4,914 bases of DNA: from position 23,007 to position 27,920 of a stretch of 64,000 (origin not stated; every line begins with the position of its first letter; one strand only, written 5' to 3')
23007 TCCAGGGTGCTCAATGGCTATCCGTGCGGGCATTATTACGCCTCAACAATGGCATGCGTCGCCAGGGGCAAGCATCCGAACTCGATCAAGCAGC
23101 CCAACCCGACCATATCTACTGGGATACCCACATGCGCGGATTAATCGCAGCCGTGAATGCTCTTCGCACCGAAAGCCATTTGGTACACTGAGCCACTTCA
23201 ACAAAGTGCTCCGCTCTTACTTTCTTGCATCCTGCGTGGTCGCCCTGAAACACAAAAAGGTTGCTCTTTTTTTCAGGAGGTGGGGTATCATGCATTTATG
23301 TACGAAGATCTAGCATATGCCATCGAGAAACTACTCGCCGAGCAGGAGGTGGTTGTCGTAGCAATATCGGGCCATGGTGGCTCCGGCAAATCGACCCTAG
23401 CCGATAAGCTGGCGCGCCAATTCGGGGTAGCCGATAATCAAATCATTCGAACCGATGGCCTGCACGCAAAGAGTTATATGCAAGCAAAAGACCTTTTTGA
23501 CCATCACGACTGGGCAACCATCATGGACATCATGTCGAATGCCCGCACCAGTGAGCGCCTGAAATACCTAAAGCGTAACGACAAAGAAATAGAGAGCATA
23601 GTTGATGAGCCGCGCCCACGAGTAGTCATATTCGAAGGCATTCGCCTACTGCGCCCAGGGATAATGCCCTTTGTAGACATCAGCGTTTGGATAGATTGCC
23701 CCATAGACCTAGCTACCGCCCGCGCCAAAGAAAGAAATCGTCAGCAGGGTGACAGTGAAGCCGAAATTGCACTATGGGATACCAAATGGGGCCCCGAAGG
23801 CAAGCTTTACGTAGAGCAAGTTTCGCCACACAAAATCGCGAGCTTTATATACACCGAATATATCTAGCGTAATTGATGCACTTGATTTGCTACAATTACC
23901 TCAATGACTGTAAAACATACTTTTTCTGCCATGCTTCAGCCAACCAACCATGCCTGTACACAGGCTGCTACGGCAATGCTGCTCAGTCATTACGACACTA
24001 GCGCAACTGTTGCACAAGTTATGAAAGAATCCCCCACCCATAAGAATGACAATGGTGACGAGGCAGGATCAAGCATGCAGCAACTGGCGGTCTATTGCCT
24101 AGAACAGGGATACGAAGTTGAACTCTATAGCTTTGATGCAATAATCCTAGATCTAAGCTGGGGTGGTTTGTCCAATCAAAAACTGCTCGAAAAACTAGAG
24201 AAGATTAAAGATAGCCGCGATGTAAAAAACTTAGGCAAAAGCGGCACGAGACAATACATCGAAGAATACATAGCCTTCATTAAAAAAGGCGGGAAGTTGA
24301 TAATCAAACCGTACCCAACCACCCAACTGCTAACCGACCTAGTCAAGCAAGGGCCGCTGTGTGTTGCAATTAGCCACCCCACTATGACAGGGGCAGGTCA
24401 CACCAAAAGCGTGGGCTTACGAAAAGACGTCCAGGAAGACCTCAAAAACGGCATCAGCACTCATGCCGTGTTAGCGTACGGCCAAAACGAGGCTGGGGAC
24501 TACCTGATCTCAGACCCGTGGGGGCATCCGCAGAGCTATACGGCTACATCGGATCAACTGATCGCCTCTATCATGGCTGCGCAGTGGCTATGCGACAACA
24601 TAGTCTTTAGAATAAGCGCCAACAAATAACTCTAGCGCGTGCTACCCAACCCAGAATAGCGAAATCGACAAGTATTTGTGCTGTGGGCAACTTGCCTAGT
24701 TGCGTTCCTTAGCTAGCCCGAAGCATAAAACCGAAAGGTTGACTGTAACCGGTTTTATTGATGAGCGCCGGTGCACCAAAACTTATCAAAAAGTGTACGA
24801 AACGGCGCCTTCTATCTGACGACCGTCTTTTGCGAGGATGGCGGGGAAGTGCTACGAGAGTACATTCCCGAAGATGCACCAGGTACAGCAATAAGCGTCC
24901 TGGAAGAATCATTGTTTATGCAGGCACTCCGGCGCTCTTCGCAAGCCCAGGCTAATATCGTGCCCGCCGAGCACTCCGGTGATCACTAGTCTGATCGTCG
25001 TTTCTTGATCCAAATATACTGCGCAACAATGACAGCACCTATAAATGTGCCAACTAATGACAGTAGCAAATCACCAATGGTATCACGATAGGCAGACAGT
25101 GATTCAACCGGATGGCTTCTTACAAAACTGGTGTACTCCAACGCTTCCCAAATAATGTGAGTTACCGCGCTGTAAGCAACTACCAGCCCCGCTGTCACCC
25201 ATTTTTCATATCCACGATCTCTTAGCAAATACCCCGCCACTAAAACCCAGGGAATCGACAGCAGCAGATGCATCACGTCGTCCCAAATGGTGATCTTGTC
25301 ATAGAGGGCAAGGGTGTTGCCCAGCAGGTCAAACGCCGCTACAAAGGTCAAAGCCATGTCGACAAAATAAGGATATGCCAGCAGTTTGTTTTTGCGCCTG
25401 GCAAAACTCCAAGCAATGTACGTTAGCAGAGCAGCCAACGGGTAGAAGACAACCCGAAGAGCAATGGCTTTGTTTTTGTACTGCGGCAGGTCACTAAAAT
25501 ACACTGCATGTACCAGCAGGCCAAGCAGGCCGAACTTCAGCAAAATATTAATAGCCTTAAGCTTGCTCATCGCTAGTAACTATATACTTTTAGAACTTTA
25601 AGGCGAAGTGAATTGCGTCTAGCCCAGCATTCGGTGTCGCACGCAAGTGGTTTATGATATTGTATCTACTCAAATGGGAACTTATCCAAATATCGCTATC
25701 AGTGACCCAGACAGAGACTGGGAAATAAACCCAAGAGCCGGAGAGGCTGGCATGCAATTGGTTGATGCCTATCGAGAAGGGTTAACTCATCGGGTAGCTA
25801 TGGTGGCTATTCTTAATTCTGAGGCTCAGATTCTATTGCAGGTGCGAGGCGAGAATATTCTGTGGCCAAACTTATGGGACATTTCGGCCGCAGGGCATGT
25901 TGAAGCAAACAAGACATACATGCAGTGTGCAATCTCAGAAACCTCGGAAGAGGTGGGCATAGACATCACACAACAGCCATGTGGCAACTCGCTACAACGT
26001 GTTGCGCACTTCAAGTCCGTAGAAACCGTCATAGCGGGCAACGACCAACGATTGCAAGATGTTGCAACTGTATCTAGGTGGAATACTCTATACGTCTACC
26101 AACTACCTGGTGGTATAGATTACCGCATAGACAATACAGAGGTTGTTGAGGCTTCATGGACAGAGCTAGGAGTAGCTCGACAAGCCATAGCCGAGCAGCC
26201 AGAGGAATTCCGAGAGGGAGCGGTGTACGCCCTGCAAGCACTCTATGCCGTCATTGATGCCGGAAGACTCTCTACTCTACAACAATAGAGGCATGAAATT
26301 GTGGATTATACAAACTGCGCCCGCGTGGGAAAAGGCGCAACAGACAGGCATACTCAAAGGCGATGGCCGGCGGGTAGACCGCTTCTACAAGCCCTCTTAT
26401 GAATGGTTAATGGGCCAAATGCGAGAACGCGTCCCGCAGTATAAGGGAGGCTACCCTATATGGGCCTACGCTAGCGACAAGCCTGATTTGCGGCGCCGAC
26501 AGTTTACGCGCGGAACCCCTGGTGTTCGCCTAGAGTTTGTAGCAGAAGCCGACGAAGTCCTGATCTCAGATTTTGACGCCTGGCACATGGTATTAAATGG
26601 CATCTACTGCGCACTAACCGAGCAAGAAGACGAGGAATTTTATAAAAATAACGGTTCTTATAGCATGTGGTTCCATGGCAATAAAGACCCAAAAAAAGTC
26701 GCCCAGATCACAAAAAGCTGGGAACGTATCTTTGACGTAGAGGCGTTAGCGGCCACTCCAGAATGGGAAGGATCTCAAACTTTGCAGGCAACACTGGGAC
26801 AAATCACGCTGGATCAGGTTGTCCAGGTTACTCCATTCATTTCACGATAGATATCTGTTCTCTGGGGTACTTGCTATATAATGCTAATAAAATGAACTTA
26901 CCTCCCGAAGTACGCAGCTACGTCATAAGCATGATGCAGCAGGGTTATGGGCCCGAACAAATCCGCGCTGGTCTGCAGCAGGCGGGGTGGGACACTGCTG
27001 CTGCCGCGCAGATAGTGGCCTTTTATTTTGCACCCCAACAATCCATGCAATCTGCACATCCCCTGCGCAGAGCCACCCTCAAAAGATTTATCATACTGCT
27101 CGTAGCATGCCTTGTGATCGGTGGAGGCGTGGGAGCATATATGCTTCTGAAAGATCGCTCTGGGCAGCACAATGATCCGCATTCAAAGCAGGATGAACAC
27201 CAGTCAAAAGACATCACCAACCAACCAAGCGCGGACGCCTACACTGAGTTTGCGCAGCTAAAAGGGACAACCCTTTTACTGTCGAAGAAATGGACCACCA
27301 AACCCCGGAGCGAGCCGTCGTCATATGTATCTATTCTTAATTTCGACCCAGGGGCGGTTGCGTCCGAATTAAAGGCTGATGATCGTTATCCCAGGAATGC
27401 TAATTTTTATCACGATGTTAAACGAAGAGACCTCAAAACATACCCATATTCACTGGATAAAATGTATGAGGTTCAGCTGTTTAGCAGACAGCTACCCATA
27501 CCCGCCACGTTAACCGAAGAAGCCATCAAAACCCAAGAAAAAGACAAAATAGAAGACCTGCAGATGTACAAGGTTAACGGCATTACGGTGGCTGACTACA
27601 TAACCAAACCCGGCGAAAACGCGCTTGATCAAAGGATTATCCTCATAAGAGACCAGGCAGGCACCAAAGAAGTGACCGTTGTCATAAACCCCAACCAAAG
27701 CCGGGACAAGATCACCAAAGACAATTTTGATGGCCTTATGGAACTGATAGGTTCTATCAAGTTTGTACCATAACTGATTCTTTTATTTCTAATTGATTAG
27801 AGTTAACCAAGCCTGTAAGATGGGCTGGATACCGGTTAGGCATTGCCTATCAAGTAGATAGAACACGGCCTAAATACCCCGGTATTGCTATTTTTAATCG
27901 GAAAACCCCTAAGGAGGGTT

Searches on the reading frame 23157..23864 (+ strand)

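Call 21: search_protein_families(library=pfam, proteins=[window:23157-23864:+], max_evalue=0.001)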
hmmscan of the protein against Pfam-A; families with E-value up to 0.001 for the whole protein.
window:23157-23864:+ (236 aa): 8 families
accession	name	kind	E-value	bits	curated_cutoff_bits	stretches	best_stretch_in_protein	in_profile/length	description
PF13238.12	AAA_18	-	5.9e-07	30.4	29.4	1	68-204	1-126/128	AAA domain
PF13671.12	AAA_33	-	1.5e-05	25.8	27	0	67-108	1-39/143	AAA domain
PF25201.1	nSTAND6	-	2e-05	25.1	27.7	1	63-160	16-108/148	Novel STAND NTPase 6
PF00931.28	NB-ARC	-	2.2e-05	24.3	23.5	1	55-89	8-42/248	NB-ARC domain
PF20720.3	nSTAND3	-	0.0001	22.4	27.2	1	58-134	12-83/155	Novel STAND NTPase 3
PF00485.24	PRK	-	0.00012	22.4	22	0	67-190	1-146/196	Phosphoribulokinase / Uridine kinase family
PF13189.12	Cytidylate_kin2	-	0.00028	21.6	28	1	67-203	1-140/176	Cytidylate kinase-like family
PF03193.22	RsgA_GTPase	-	0.00063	20.1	30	0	36-98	76-139/174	RsgA GTPase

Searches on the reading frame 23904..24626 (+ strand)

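Call 21: search_protein_families(library=pfam, proteins=[window:23904-24626:+], max_evalue=0.001)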
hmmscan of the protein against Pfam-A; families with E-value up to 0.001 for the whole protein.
window:23904-24626:+ (241 aa): 1 family
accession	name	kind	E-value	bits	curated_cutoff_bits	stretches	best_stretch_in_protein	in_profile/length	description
PF13529.12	Peptidase_C39_2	-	0.0009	20.3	24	0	10-54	6-52/143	Peptidase_C39 like family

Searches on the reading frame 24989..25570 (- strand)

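Call 96: search_protein_families(library=pfam, proteins=[window:24989-25570:-], max_evalue=0.001)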
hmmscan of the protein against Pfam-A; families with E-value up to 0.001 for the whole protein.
window:24989-25570:- (194 aa): 1 family
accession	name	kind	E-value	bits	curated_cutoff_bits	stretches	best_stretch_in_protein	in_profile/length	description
PF15968.10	RexB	-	0.00029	21.8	27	0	143-190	15-62/139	Membrane-anchored ion channel, Abi component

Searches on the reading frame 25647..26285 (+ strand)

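Call 7: search_protein_families(library=pfam, proteins=[window:25647-26285:+], max_evalue=0.01)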
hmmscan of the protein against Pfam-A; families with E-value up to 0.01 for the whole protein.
window:25647-26285:+ (213 aa): 2 families
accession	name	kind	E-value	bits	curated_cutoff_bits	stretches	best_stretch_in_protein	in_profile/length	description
PF00293.34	NUDIX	-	1.7e-10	41.5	21.1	1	48-177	3-118/134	NUDIX domain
PF14815.12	NUDIX_4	-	0.00028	21.1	35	1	52-114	2-60/113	NUDIX domain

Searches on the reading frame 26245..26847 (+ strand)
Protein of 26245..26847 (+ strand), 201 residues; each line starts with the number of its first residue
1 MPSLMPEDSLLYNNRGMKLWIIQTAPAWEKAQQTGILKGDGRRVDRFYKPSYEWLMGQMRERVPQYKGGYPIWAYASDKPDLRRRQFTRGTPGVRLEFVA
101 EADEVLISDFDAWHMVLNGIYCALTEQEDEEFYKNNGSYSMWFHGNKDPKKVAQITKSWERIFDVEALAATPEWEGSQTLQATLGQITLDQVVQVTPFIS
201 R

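Call 7: search_protein_families(library=pfam, proteins=[window:26245-26847:+], max_evalue=0.01)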
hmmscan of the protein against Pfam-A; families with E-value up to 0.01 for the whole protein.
window:26245-26847:+ (201 aa): 1 family
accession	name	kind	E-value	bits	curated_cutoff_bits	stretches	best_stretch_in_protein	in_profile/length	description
PF12952.12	DUF3841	-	3.8e-24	85.8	27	1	19-193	2-178/178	Domain of unknown function (DUF3841)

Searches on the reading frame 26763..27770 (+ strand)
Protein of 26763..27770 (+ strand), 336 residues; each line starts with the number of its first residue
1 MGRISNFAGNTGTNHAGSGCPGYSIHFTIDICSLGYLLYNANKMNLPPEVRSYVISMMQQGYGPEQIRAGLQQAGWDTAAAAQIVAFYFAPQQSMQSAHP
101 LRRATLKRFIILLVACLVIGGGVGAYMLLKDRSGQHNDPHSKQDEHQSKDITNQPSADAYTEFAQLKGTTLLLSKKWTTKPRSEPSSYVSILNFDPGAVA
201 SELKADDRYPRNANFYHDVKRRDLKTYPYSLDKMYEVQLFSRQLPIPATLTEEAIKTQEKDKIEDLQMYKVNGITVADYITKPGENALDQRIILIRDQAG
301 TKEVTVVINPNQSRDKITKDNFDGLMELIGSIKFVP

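Call 7: search_protein_families(library=pfam, proteins=[window:26763-27770:+], max_evalue=0.01)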
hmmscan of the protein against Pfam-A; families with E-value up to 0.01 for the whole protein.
window:26763-27770:+ (336 aa): 0 families

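Call 65: find_related_loci(query=A4, collection=metagenome_contigs, flank=8000)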
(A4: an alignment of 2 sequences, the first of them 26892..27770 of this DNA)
Query A4 (293 aa) in metagenome_contigs; peptide patterns used: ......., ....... (x = any residue, [..] = any of these).
195 stretches matched a pattern, but none encodes a relative of the query by tblastn (E <= 1e-3).
